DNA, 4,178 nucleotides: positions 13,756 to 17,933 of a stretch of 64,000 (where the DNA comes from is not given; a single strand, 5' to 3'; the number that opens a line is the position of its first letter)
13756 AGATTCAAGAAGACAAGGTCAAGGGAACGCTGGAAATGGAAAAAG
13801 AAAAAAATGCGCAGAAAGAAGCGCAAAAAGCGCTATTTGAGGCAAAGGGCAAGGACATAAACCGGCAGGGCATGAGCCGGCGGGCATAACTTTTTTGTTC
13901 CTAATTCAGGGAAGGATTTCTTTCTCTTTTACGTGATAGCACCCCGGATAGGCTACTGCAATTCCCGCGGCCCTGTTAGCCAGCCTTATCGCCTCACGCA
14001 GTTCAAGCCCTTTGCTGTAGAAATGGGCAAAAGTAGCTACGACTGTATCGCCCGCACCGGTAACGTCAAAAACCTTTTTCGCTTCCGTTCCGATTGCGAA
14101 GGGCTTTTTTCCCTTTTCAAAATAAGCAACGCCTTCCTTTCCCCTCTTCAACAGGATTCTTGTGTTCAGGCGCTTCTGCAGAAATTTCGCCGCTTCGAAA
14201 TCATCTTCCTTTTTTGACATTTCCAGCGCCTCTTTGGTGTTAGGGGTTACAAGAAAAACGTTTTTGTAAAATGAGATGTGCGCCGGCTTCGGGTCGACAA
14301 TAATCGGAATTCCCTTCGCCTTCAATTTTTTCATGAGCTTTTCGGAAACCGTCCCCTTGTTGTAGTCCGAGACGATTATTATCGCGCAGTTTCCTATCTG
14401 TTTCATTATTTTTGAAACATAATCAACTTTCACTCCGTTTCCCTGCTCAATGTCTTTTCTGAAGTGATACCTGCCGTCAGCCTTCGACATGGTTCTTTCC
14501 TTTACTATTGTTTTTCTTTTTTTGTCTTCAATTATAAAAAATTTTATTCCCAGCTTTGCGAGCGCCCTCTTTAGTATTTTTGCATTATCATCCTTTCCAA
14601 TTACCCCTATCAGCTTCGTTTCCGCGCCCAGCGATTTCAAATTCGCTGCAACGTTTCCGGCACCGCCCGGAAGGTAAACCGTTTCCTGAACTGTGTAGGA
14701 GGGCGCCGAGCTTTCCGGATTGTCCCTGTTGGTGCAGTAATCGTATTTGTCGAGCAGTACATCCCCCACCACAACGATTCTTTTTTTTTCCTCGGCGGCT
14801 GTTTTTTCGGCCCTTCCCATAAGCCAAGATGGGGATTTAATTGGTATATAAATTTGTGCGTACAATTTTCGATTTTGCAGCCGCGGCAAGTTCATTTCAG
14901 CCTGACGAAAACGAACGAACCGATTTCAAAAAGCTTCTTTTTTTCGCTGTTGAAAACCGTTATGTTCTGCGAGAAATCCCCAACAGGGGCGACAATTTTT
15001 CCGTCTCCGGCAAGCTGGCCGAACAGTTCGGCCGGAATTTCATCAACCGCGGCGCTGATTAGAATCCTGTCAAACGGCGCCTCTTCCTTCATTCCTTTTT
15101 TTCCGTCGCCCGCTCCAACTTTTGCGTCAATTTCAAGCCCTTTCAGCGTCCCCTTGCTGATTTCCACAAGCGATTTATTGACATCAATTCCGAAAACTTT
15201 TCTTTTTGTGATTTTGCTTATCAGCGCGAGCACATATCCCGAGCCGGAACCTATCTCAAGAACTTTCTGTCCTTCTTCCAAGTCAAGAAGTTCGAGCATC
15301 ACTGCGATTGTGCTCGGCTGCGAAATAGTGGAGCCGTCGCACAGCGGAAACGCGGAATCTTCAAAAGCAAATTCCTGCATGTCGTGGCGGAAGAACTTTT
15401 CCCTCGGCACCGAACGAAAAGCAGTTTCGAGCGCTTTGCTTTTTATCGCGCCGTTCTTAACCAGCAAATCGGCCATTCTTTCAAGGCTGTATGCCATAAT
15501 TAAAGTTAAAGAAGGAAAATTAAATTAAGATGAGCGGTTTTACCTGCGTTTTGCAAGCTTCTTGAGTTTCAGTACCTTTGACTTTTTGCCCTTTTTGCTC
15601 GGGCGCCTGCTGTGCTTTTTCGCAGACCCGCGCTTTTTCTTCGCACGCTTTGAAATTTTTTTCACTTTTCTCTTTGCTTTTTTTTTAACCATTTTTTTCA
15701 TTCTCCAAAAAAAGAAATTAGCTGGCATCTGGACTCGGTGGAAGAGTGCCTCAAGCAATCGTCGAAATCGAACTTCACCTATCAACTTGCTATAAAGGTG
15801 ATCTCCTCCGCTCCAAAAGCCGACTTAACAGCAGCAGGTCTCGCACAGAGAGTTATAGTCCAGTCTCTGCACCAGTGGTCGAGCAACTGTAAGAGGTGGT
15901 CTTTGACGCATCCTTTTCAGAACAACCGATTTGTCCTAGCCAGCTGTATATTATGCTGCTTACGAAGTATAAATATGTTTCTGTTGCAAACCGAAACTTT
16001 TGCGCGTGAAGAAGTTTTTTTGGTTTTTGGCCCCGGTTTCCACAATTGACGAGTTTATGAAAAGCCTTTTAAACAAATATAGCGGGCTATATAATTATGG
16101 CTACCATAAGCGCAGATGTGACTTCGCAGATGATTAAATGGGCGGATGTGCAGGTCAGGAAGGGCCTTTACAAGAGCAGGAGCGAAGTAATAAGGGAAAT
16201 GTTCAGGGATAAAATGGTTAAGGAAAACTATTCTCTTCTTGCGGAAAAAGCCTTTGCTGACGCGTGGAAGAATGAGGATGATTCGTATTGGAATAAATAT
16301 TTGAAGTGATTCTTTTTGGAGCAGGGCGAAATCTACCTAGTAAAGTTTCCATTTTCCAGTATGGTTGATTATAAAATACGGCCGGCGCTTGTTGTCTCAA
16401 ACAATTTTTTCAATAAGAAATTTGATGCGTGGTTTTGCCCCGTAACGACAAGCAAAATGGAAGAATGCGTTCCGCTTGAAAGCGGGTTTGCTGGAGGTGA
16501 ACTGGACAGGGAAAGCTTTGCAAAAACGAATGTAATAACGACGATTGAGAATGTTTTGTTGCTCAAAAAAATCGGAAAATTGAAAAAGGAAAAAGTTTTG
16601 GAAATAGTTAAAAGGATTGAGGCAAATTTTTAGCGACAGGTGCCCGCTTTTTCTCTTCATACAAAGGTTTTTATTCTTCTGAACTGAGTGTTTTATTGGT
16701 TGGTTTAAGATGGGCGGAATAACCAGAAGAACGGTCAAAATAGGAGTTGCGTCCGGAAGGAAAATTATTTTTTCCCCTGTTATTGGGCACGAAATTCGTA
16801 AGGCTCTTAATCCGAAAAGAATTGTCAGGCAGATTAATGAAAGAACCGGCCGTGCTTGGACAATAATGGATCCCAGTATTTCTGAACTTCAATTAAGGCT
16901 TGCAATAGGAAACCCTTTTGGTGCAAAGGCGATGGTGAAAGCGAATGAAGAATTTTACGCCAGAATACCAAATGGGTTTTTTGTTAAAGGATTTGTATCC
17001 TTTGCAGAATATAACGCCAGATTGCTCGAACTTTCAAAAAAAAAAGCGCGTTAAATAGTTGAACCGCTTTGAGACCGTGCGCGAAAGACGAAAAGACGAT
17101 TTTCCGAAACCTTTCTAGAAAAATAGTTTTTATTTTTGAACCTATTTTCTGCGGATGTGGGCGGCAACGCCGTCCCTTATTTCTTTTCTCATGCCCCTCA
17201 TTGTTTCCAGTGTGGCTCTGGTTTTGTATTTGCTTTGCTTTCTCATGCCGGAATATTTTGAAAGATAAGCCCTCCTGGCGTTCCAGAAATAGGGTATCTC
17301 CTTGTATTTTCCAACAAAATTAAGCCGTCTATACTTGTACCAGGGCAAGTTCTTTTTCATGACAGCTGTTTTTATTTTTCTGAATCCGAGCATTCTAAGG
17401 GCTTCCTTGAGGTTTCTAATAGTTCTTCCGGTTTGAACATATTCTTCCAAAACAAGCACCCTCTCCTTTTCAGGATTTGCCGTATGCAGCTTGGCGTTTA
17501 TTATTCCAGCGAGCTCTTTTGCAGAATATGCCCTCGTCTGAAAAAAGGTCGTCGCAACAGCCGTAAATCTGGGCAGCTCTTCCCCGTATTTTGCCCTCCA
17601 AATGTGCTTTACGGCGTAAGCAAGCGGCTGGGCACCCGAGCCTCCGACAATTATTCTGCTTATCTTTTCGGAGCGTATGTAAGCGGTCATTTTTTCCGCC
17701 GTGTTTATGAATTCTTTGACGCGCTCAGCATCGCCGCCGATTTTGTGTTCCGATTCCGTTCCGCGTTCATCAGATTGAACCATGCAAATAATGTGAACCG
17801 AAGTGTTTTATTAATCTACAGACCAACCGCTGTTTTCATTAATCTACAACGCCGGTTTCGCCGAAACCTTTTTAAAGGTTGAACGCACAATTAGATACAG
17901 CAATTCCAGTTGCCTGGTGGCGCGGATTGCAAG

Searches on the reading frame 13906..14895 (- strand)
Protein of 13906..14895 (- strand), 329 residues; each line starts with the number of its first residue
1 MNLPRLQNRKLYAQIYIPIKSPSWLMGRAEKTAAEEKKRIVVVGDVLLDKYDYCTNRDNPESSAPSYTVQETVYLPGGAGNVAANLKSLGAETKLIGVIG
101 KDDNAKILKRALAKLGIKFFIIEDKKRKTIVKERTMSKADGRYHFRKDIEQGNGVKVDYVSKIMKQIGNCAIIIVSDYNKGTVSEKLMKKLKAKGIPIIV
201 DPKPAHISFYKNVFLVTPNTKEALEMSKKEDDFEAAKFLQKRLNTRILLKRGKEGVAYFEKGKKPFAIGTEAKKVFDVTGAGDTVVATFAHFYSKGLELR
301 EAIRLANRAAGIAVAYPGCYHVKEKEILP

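Call 76: search_protein_families(library=pfam, proteins=[window:13906-14895:-], max_evalue=0.0001)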
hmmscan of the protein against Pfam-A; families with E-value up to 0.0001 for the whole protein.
window:13906-14895:- (329 aa): 2 families
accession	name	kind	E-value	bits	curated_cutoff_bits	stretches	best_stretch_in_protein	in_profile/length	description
PF00294.29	PfkB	-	3.2e-44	151.9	25.8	1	38-322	2-298/302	pfkB family carbohydrate kinase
PF08543.17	Phos_pyr_kin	-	2.3e-07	30.9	27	1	210-308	117-226/246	Phosphomethylpyrimidine kinase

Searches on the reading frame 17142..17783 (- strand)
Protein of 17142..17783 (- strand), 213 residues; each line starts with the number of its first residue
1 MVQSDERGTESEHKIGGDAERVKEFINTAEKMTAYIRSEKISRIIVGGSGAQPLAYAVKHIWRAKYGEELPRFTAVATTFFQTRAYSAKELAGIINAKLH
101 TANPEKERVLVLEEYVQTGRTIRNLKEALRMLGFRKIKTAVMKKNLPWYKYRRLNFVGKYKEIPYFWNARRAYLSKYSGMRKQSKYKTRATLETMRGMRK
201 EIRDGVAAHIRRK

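Call 17: search_protein_families(library=pfam, proteins=[window:17142-17783:-])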
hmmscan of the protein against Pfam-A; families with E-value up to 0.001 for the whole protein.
window:17142-17783:- (213 aa): 1 family
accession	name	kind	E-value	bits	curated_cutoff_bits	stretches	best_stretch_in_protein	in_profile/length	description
PF00156.33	Pribosyltran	-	6.9e-05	22.7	26.3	1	76-142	53-123/158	Phosphoribosyl transferase domain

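Call 39: find_homologous_proteins(query=window:17142-17783:-)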
Query window:17142-17783:- (213 aa): 1 proteins with E <= 0.001 among 126 candidates.
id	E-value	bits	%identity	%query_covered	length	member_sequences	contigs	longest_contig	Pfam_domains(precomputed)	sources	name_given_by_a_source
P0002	3.6e-134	463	100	100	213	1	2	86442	-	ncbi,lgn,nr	ncbi:MAG: phosphoribosyltransferase [Candidatus Diapherotrites archaeon]|nr:phosphoribosyltransferas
